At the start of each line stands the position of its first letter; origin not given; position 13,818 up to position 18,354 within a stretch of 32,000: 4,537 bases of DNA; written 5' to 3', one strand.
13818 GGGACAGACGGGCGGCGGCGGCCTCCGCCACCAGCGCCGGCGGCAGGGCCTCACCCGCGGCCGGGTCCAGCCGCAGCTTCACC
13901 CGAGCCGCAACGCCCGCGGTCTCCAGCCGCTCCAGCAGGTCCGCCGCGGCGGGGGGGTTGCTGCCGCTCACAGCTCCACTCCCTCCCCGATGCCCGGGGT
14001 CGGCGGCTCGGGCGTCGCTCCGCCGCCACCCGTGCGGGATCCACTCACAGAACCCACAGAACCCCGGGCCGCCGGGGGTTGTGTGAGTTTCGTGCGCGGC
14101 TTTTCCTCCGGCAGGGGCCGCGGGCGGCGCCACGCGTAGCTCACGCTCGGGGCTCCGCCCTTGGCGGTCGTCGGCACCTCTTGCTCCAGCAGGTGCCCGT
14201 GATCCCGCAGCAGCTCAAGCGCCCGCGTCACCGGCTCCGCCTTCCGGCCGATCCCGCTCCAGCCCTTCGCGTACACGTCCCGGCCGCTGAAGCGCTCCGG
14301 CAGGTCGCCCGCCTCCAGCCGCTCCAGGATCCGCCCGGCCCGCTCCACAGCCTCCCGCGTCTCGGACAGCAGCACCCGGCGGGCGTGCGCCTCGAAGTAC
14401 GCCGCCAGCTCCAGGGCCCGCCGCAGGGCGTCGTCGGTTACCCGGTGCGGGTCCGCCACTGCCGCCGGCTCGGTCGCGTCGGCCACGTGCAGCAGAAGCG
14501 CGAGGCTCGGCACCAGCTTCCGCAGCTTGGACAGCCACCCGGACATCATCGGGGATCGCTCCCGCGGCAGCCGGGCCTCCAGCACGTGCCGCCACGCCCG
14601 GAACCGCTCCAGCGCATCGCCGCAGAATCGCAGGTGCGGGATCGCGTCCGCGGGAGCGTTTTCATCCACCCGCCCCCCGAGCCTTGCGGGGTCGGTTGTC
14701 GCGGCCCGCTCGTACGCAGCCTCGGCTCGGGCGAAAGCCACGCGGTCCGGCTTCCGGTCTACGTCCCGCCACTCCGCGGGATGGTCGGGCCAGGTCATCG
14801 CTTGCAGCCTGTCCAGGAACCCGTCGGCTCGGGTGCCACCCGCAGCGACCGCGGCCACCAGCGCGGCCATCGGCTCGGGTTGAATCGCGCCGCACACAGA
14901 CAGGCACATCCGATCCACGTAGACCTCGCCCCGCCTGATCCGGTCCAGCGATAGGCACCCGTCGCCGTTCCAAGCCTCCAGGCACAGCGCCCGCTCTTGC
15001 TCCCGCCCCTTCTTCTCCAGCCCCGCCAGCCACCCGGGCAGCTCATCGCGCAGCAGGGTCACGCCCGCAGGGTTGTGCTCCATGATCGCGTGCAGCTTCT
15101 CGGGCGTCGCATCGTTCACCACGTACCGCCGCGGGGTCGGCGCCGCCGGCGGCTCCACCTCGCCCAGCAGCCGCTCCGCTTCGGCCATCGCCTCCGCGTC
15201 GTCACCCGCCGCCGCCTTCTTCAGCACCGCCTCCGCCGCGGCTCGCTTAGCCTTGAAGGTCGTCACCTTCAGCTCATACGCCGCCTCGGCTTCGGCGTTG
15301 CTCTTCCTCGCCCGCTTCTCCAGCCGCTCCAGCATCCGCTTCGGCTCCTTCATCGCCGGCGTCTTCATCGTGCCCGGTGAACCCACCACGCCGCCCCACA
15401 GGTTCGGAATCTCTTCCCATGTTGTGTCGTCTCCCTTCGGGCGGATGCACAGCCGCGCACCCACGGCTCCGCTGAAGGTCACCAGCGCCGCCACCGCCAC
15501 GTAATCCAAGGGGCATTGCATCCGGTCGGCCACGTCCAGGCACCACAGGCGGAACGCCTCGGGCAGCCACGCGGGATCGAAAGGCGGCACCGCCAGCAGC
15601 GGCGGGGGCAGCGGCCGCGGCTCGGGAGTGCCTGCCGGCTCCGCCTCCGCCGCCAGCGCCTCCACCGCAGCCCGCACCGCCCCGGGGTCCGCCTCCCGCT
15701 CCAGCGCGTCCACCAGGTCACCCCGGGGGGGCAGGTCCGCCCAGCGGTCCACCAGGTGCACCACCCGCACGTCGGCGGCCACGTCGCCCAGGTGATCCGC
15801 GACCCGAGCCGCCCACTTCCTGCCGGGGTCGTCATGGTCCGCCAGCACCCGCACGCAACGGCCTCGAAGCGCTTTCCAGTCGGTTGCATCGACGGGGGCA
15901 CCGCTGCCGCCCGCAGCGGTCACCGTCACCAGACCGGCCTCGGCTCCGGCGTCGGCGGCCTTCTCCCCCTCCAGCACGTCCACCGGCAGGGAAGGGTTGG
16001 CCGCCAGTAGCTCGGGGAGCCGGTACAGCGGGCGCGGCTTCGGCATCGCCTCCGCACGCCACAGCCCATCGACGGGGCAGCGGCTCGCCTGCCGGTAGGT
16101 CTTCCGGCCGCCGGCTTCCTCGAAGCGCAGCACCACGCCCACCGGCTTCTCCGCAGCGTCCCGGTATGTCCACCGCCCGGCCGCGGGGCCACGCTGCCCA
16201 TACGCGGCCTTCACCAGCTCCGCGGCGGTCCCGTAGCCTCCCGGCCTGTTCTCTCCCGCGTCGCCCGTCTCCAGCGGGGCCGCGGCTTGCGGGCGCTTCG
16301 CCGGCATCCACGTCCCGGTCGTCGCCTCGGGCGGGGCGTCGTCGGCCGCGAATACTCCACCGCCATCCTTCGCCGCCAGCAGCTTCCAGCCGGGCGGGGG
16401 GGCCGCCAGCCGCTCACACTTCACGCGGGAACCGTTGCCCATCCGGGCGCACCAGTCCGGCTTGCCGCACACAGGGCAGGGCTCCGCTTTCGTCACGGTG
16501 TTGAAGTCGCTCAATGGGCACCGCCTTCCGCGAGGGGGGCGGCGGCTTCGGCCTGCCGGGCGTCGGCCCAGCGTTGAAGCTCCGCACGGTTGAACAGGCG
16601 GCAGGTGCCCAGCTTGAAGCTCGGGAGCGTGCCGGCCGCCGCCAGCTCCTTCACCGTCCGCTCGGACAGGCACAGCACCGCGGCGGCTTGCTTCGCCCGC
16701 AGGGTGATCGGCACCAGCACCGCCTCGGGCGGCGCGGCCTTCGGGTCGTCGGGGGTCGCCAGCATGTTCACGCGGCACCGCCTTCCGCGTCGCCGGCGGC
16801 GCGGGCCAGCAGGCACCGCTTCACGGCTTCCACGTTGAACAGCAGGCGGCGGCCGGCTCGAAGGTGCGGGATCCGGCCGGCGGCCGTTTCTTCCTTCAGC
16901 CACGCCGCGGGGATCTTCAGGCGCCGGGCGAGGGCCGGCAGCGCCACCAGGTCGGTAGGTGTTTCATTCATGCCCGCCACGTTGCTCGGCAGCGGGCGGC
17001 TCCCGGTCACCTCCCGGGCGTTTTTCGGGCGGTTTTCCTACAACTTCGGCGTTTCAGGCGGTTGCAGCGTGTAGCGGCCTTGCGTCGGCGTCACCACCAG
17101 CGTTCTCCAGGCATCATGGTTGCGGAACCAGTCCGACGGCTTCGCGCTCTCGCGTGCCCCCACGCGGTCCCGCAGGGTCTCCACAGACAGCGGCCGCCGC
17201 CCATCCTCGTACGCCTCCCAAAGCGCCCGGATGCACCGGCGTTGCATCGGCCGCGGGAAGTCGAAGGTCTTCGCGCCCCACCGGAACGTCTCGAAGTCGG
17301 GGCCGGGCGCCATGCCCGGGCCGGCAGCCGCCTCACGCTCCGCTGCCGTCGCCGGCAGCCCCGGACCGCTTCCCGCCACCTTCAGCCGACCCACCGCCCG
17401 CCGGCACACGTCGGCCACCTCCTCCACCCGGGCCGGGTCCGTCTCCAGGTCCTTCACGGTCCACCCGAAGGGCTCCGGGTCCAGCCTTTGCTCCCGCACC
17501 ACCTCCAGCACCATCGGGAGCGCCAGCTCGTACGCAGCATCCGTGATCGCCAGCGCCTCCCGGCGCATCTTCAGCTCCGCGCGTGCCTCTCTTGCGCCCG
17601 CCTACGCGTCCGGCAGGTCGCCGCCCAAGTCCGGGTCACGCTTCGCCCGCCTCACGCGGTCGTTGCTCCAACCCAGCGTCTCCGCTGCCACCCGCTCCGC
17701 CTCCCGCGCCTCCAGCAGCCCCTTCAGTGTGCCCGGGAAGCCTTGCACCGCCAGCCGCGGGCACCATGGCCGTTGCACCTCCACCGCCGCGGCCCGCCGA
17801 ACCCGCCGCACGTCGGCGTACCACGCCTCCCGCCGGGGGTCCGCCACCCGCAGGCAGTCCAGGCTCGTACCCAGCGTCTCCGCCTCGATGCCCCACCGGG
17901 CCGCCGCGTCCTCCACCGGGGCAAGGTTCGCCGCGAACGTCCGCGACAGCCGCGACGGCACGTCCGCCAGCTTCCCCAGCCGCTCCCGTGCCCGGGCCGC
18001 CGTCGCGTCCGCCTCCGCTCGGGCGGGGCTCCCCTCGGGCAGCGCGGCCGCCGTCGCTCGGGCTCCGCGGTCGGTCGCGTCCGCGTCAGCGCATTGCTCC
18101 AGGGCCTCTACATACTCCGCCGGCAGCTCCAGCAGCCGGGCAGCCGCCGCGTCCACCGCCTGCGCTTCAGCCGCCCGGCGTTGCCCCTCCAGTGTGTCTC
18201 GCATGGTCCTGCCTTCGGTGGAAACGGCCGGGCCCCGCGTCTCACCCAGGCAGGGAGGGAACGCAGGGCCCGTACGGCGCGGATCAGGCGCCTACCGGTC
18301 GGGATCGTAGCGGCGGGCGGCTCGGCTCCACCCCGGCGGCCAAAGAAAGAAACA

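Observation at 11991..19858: Satellite-like integrative element of 7.9 kb in tRNA-Glu(CUC), bounded by a perfect 26-bp direct repeat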

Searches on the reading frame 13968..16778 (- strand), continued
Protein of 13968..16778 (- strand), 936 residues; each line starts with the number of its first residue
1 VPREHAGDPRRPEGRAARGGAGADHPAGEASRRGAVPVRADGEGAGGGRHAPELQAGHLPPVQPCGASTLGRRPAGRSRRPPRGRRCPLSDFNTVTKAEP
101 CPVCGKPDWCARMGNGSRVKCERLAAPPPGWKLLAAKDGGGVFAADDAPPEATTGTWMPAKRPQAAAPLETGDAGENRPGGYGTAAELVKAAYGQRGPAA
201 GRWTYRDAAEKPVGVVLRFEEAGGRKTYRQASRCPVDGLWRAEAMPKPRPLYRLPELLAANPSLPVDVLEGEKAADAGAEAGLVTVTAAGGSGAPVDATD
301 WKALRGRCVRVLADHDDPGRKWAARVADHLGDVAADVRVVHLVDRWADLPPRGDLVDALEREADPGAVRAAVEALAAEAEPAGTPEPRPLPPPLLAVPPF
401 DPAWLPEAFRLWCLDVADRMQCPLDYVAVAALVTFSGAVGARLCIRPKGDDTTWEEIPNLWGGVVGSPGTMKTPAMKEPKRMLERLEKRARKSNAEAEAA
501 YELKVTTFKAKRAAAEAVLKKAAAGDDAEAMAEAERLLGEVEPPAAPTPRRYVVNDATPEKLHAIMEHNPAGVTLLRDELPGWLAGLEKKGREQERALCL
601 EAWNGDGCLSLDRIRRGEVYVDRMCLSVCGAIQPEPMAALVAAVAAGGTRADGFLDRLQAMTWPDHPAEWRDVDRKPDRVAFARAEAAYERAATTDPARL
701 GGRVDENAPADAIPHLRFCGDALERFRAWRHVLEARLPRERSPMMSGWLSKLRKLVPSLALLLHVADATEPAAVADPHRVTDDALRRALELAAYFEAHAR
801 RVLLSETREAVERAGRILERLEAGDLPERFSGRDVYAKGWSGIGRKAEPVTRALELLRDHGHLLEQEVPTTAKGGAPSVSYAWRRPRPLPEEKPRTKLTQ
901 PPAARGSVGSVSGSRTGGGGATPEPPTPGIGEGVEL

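Call 108: find_related_loci(query=A11, collection=viral_contigs, flank=10000)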
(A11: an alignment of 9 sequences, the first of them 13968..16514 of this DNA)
Query A11 (848 aa) in viral_contigs; peptide patterns used: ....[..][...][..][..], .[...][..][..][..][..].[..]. (x = any residue, [..] = any of these).
600 stretches matched a pattern (row limit reached: there are more); 530 encode a relative of the query (tblastn E <= 1e-3); the best 80 are kept; 80 distinct loci.
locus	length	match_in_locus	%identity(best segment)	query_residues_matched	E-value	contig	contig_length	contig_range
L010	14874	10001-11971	34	115-793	1e-107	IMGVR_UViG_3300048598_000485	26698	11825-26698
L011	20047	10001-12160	35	44-796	1e-96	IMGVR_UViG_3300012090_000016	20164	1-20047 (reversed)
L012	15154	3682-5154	36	291-793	4e-77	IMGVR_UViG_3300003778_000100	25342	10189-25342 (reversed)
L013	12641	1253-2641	29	114-574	1e-38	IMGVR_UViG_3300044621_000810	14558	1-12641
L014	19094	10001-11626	29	164-779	3e-33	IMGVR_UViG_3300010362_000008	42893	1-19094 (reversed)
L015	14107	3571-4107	37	98-278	1e-23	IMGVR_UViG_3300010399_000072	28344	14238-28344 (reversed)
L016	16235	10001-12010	30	138-814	5e-24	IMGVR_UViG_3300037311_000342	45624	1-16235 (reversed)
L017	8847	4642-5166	37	109-293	3e-22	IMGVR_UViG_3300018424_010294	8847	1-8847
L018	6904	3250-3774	37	109-293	6e-22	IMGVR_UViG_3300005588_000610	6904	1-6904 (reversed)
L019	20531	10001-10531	35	109-303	1e-21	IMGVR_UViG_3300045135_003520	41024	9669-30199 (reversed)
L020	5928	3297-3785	38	107-280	1e-21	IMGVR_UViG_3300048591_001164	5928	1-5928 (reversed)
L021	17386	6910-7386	39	107-276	3e-21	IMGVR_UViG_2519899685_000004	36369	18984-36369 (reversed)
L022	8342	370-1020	38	105-306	2e-21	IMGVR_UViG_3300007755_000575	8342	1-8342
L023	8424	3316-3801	41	104-276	8e-21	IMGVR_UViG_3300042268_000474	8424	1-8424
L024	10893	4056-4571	40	115-300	8e-21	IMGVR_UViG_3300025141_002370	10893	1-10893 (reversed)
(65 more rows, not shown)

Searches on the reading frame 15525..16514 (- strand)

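Call 104: search_protein_families(library=pfam, proteins=[window:15525-16514:-], max_evalue=5)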
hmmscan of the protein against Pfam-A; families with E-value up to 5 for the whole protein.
window:15525-16514:- (330 aa): 1 family
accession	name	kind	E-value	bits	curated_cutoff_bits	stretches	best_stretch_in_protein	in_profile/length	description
PF14354.12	Lar_restr_allev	-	0.18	12.5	28.6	1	10-34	3-29/58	Restriction alleviation protein Lar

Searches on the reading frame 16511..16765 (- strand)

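Call 103: search_protein_families(library=ncbifam, proteins=[window:16511-16765:-], max_evalue=0.01)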
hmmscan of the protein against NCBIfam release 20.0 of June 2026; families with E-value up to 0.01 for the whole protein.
window:16511-16765:- (84 aa): 2 families
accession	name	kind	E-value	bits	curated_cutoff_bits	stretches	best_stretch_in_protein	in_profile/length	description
TIGR01764.1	excise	domain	9.7e-10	38.7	28.8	1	21-67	1-47/49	excisionase family DNA-binding protein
NF047737.1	antiphage_MADS1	equivalog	6.9e-06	26.2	80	1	25-66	7-48/49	methylation-associated defense system helix-turn-helix domain-containing protein MAD1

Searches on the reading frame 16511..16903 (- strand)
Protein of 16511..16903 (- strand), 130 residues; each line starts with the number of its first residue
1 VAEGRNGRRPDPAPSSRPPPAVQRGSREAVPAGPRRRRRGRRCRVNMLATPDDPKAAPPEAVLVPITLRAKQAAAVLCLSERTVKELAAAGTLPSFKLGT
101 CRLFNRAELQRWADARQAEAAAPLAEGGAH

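Call 9: search_protein_families(library=pfam, proteins=[window:16511-16903:-], max_evalue=0.01)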
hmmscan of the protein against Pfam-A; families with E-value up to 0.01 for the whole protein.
window:16511-16903:- (130 aa): 1 family
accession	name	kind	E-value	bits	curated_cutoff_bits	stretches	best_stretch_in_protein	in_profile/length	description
PF12728.13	HTH_17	-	3.4e-10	40.5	27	1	68-116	2-50/51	Helix-turn-helix domain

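Call 10: search_protein_families(library=phrogs, proteins=[window:16511-16903:-], max_evalue=0.01)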
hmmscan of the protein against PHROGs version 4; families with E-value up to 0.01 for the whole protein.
window:16511-16903:- (130 aa): 6 families
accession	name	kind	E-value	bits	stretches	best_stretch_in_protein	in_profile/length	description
phrog_66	-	integration and excision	7.1e-10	40.1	1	53-122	79-149/412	excisionase and transcriptional regulator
phrog_7338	-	unknown function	5.1e-07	30.9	1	67-119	30-83/87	-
phrog_1840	-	integration and excision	2.6e-06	28.8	1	66-120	5-60/90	excisionase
phrog_597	-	DNA, RNA and nucleotide metabolism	0.0035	18.4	1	46-121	91-169/200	DNA binding protein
phrog_1864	-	unknown function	0.0068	17.3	1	75-112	28-65/73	-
phrog_28156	-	unknown function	0.0088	17.1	0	68-113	10-56/156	-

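Call 13: search_protein_families(library=padloc, proteins=[window:16511-16903:-], max_evalue=0.01)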
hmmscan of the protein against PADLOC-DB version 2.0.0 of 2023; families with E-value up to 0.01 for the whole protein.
window:16511-16903:- (130 aa): 0 families

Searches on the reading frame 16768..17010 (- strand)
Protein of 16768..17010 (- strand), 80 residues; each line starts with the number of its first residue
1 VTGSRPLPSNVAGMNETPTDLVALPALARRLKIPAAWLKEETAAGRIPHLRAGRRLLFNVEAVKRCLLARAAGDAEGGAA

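Call 9: search_protein_families(library=pfam, proteins=[window:16768-17010:-], max_evalue=0.01)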
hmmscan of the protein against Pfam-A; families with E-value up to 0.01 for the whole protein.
window:16768-17010:- (80 aa): 1 family
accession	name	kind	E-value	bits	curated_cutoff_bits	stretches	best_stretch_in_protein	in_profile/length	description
PF12728.13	HTH_17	-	0.0013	19.4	27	1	27-65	7-45/51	Helix-turn-helix domain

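Call 10: search_protein_families(library=phrogs, proteins=[window:16768-17010:-], max_evalue=0.01)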
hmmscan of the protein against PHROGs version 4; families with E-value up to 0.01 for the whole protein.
window:16768-17010:- (80 aa): 2 families
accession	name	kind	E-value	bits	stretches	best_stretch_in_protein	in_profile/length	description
phrog_1840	-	integration and excision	2.5e-05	25.7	1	18-67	8-53/90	excisionase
phrog_66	-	integration and excision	0.0027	18.5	1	9-75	81-148/412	excisionase and transcriptional regulator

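Call 13: search_protein_families(library=padloc, proteins=[window:16768-17010:-], max_evalue=0.01)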
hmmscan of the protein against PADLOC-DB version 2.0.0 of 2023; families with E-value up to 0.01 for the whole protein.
window:16768-17010:- (80 aa): 0 families

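Call 103: search_protein_families(library=ncbifam, proteins=[window:16768-16971:-], max_evalue=0.01)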
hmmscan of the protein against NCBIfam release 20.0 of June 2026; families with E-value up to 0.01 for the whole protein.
window:16768-16971:- (67 aa): 1 family
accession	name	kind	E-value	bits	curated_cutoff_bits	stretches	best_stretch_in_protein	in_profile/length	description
TIGR01764.1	excise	domain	0.0015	18.9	28.8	1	15-52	8-45/49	excisionase family DNA-binding protein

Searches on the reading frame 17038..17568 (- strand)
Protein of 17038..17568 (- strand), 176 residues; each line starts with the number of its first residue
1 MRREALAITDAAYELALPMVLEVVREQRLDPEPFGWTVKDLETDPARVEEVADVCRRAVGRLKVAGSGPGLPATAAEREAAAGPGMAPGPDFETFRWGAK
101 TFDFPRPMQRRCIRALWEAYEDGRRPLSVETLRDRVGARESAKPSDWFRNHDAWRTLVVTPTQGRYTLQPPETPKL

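Call 9: search_protein_families(library=pfam, proteins=[window:17038-17568:-], max_evalue=0.01)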
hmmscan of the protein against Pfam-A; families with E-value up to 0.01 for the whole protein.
window:17038-17568:- (176 aa): 0 families

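Call 10: search_protein_families(library=phrogs, proteins=[window:17038-17568:-], max_evalue=0.01)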
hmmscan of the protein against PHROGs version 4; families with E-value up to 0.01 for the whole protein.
window:17038-17568:- (176 aa): 0 families

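Call 13: search_protein_families(library=padloc, proteins=[window:17038-17568:-], max_evalue=0.01)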
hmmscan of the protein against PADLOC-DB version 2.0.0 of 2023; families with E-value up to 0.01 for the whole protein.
window:17038-17568:- (176 aa): 0 families

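Call 86: search_protein_representatives(protein=window:17038-17568:-)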
Query: 176 residues. Proteins with E-value up to 0.001 (for the whole library): 693; up to 1e-10: 13; up to 1e-30: 0. The best 150 are listed.
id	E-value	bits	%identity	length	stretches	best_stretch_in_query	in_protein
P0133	2.2e-30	121.9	58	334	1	79-175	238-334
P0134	9.4e-29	116.6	54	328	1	69-174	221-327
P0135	2.0e-15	73.2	37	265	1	45-172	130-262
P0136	2.6e-15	72.8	43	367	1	77-171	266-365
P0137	4.4e-15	72.0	40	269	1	49-172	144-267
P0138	1.6e-14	70.2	46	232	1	80-172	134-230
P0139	6.0e-14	68.3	33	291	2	79-171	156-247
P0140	1.4e-11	60.6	39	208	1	85-172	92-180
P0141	2.7e-11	59.7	44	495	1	81-171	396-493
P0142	2.9e-11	59.6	38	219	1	78-172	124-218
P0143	4.5e-11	59.0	36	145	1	66-171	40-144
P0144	5.2e-11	58.7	35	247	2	89-168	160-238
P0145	9.9e-11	57.8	33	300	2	71-173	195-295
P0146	4.2e-10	55.8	31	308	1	64-173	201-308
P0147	7.8e-10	54.9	35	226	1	73-168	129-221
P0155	2.8e-09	53.1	38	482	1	89-169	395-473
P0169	8.7e-09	51.5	32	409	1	42-173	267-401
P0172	1.3e-08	51.0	32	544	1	65-172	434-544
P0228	3.0e-07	46.5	36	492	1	65-172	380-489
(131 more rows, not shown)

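Call 87: search_protein_families(library=pfam, proteins=[P0133, P0135, P0136, P0139, P0141, P0145, P0155, P0169, P0172, P0228], max_evalue=0.01)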
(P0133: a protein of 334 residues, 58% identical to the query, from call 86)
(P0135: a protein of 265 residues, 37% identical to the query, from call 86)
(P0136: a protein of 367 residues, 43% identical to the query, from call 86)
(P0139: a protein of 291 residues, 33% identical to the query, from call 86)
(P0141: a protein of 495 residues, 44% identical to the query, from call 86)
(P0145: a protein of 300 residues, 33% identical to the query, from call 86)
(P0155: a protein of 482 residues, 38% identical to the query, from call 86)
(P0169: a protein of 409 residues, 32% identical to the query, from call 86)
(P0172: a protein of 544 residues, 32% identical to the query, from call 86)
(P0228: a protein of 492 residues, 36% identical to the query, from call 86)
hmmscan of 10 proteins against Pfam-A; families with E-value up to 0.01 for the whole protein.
P0133 (334 aa): 0 families

P0135 (265 aa): 0 families

P0136 (367 aa): 0 families

P0139 (291 aa): 0 families

P0141 (495 aa): 0 families

P0145 (300 aa): 0 families

P0155 (482 aa): 2 families
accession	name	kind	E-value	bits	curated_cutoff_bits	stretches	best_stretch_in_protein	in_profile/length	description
PF13249.12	SQHop_cyclase_N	-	0.0014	18.3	26.2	0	237-324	17-103/291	Squalene-hopene cyclase N-terminal domain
PF13243.12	SQHop_cyclase_C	-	0.009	15.5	26.1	0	292-354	136-198/319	Squalene-hopene cyclase C-terminal domain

P0169 (409 aa): 0 families

P0172 (544 aa): 0 families

P0228 (492 aa): 0 families

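Call 95: predict_structure(alignment_id=A8)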
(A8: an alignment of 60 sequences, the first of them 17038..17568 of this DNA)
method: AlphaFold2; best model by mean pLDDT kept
length: 176 residues; sequences in the alignment: 60
mean_pLDDT: 80.3   pTM: 0.57
mean pLDDT of the five models: 80.3, 79.6, 78.7, 78.2, 77.8
residues with pLDDT >= 90: 83; 70-90: 39; 50-70: 41; < 50: 13
segments of 3 or more residues with pLDDT < 50: 1-6, 66-71
pLDDT, mean of each block of 10 residues (from residue 1): 46 69 65 67 80 77 52 60 81 96 98 97 92 97 96 97 96 82
secondary structure, 60 per line:
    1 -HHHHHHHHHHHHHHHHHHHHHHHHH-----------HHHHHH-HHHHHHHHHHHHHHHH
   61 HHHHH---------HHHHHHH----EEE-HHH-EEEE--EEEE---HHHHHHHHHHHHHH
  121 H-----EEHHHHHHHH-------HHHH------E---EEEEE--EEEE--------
elements in order: H2-26 H38-43 H45-65 H75-81 E86-88 E94-97 E100-103 H107-121 H129-136 H144-147 E158-162 E165-168

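Call 98: fold_search(model_id=the predicted structure, library=pdb)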
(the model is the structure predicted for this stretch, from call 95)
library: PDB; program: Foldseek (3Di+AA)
matches with E <= 10: 471; with E <= 0.001: 0
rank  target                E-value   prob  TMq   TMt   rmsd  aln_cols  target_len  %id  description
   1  8hvr_I                8.8e-02  0.89  0.30  0.22   4.2        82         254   21  Cryo-EM structure of AfsR-dependent transcription activation complex with afsS promoter (released 2023-12-27)
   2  5zuz_MODEL_1_A        1.0e-01  0.93  0.28  0.46   4.3        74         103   12  Solution Structure of the DNA-Binding Domain of Rok (released 2018-10-17)
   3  2jpb_MODEL_1_A        1.3e-01  0.80  0.30  0.46   5.7        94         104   15  Solution Structure of OMPR-C DNA Binding Protein (released 2007-06-12)
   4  8tjk_A                1.4e-01  0.85  0.25  0.15   3.9        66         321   23  SAM-dependent methyltransferase RedM bound to SAH (released 2023-12-13)
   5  2d1v                  1.7e-01  0.87  0.35  0.55   4.1        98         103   16  Crystal structure of DNA-binding domain of Bacillus subtilis YycF (released 2006-09-12)
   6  6iju                  1.7e-01  0.82  0.32  0.52   4.5        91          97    9  The DNA binding domain of a response regulator ArlR from Staphylococcus aureus (released 2019-10-16)
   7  4kny_A                1.7e-01  0.75  0.31  0.25   5.5       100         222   15  Crystal structure of the response regulator KdpE complexed to DNA in an active-like conformation (released 2014-02-19)
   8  9j89_A                1.9e-01  0.94  0.26  0.65   3.0        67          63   16  zbp1 nucleic acid complex (released 2025-06-25)
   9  9j89_D                1.9e-01  0.93  0.25  0.61   3.0        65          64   17  zbp1 nucleic acid complex (released 2025-06-25)
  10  5u8m_A                1.9e-01  0.84  0.34  0.27   4.1        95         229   17  A novel family of redox sensors in the streptococci evolved from two-component response regulators (released 2017-12-20)
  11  8uvx_A                2.0e-01  0.82  0.35  0.29   4.0        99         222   14  CosR DNA bound form I (released 2024-01-31)
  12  8tjj_D                2.2e-01  0.77  0.25  0.14   3.9        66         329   23  SAM-dependent methyltransferase RedM bound to SAM (released 2023-12-13)
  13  1gxq                  2.3e-01  0.75  0.31  0.48   5.0        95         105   14  Crystal structure of the PhoB effector domain (released 2002-04-29)
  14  8k60_I                2.3e-01  0.66  0.29  0.21   4.7        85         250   19  Cryo-EM structure of Streptomyces coelicolor transcription initiation complex with the global transcription factor Afs (released 2024-07-31)
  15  8tji_B                2.5e-01  0.75  0.25  0.15   3.9        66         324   23  SAM-dependent methyltransferase RedM, apo (released 2023-12-13)
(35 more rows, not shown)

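Call 103: search_protein_families(library=ncbifam, proteins=[window:17038-17568:-], max_evalue=0.01)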
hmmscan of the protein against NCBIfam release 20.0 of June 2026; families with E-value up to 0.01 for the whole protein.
window:17038-17568:- (176 aa): 0 families

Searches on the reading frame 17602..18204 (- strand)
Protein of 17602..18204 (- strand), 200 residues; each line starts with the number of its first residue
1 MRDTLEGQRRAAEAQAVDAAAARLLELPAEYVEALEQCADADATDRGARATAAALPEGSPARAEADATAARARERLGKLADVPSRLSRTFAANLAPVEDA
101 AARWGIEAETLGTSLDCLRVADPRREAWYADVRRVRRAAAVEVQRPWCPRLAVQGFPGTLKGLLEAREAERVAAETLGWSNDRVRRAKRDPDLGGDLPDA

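Call 9: search_protein_families(library=pfam, proteins=[window:17602-18204:-], max_evalue=0.01)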
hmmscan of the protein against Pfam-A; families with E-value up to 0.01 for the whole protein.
window:17602-18204:- (200 aa): 0 families

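Call 10: search_protein_families(library=phrogs, proteins=[window:17602-18204:-], max_evalue=0.01)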
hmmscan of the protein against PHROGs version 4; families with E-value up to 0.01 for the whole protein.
window:17602-18204:- (200 aa): 0 families

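Call 13: search_protein_families(library=padloc, proteins=[window:17602-18204:-], max_evalue=0.01)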
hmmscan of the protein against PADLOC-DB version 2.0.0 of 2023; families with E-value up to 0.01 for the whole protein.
window:17602-18204:- (200 aa): 0 families

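Call 103: search_protein_families(library=ncbifam, proteins=[window:17602-18204:-], max_evalue=0.01)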
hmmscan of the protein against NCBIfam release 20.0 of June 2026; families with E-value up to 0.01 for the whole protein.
window:17602-18204:- (200 aa): 0 families

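Call 104: search_protein_families(library=pfam, proteins=[window:17602-18204:-], max_evalue=5)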
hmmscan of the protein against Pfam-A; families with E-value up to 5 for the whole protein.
window:17602-18204:- (200 aa): 2 families
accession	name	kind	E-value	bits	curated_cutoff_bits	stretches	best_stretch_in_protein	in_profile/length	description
PF11066.14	DUF2867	-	0.063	14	27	1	126-195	4-72/142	Protein of unknown function (DUF2867)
PF09214.16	Prd1-P2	-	0.19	10.9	25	1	18-71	233-286/555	Bacteriophage Prd1, adsorption protein P2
